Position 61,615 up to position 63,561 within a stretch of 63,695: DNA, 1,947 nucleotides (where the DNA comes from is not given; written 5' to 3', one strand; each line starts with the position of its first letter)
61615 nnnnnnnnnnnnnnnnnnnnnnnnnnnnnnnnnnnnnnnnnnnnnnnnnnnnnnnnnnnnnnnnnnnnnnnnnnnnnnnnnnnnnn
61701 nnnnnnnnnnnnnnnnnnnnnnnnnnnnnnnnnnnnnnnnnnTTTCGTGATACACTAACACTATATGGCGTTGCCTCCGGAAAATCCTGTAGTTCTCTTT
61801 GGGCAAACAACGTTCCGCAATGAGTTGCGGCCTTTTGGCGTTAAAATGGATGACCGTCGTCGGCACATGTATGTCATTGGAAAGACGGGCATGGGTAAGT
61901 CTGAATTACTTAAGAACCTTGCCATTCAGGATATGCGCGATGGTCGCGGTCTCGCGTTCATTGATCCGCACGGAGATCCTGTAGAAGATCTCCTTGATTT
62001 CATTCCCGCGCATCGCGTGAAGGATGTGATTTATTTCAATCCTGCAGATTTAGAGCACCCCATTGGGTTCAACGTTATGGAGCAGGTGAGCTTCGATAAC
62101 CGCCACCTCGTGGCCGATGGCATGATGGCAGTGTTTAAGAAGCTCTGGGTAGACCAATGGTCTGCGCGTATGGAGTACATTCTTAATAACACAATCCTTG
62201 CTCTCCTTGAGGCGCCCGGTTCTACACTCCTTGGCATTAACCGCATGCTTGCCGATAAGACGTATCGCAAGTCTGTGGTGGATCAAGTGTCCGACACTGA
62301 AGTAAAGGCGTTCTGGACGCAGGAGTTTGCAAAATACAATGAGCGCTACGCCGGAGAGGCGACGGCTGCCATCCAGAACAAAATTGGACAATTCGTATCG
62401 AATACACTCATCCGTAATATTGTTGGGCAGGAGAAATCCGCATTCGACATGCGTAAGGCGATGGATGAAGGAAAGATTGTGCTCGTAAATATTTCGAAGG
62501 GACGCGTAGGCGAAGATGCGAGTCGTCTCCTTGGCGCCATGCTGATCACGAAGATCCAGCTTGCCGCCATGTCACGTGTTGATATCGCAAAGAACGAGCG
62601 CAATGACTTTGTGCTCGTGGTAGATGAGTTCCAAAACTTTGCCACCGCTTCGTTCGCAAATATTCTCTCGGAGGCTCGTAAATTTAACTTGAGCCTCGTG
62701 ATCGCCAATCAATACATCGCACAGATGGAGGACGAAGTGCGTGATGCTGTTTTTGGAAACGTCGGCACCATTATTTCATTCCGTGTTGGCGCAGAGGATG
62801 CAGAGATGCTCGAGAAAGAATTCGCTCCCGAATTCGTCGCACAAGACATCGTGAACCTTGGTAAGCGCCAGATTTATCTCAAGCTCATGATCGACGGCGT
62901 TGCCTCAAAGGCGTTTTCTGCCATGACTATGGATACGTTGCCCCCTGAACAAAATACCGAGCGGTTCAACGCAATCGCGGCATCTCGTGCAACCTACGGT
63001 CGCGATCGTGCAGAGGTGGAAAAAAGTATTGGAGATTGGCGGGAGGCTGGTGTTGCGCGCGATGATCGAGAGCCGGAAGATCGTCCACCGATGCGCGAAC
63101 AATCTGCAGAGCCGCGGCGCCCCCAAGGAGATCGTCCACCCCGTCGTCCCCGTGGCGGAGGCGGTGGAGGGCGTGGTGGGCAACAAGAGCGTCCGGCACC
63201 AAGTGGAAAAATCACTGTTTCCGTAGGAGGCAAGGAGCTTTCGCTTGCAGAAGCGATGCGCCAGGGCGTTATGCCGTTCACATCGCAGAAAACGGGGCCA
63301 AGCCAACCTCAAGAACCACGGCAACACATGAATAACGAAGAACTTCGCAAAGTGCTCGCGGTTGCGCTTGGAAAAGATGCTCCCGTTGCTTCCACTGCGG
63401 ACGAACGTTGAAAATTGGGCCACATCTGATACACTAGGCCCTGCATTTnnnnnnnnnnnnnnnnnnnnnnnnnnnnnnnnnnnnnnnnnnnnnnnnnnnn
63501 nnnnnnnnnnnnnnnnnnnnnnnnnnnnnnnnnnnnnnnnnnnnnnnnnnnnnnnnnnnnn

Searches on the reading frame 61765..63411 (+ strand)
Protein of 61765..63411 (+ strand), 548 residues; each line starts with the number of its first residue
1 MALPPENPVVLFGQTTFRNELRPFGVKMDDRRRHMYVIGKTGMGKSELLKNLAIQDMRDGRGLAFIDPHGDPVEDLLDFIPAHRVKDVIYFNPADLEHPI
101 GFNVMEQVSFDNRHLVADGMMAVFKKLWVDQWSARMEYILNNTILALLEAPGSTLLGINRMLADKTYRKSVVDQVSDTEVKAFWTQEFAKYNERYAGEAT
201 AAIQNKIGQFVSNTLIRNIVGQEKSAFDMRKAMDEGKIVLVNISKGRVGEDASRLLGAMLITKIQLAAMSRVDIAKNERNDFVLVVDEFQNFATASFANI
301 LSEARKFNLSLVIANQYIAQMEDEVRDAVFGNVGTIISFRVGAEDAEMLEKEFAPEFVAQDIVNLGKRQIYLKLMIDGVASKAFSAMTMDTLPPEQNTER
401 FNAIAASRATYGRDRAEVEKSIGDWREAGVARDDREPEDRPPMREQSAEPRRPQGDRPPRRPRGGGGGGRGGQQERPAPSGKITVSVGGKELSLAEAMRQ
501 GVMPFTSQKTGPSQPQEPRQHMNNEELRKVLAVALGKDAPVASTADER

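Call 74: search_protein_families(library=pfam, proteins=[window:61765-63411:+], max_evalue=1)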
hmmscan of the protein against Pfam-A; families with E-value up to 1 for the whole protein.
window:61765-63411:+ (548 aa): 13 families
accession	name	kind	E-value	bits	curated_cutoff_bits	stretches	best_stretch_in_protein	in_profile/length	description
PF10412.15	TrwB_AAD_bind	-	1.1e-11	44.7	20.5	1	29-340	12-309/387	Type IV secretion-system coupling protein DNA-binding domain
PF01935.23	DUF87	-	4.5e-06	27.3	23.2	1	32-261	23-217/220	Helicase HerA, central domain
PF13401.12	AAA_22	-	8e-06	26.6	27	1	31-72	4-45/130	AAA domain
PF12696.13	TraG-D_C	-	1.5e-05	25.4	22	1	283-346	3-69/126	TraM recognition site of TraD and TraG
PF13191.12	AAA_16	-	0.0012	19.8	32.6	1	29-53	21-45/167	AAA ATPase domain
PF25199.1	nSTAND_NTPase5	-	0.005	17.1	34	1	29-96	38-107/145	Novel STAND NTPase 5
PF07922.17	Glyco_transf_52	-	0.041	13.5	26.1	1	73-137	49-110/272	Glycosyltransferase family 52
PF05707.18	Zot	-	0.055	13.4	20.3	1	278-329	79-139/197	Zonular occludens toxin (Zot)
PF13245.12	AAA_19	-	0.061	13.9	25.1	0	275-303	85-113/134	AAA domain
PF20703.3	nSTAND1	-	0.082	13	27.1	0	31-80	32-88/379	Novel STAND NTPase 1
PF20720.3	nSTAND3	-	0.098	12.8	27.2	1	31-91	16-71/155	Novel STAND NTPase 3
PF01580.24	FtsK_SpoIIIE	-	0.13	12.1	24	1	17-52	27-59/221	FtsK/SpoIIIE family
PF04665.18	Pox_A32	-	0.15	11.9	22.8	0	262-351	80-167/242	Poxvirus A32 protein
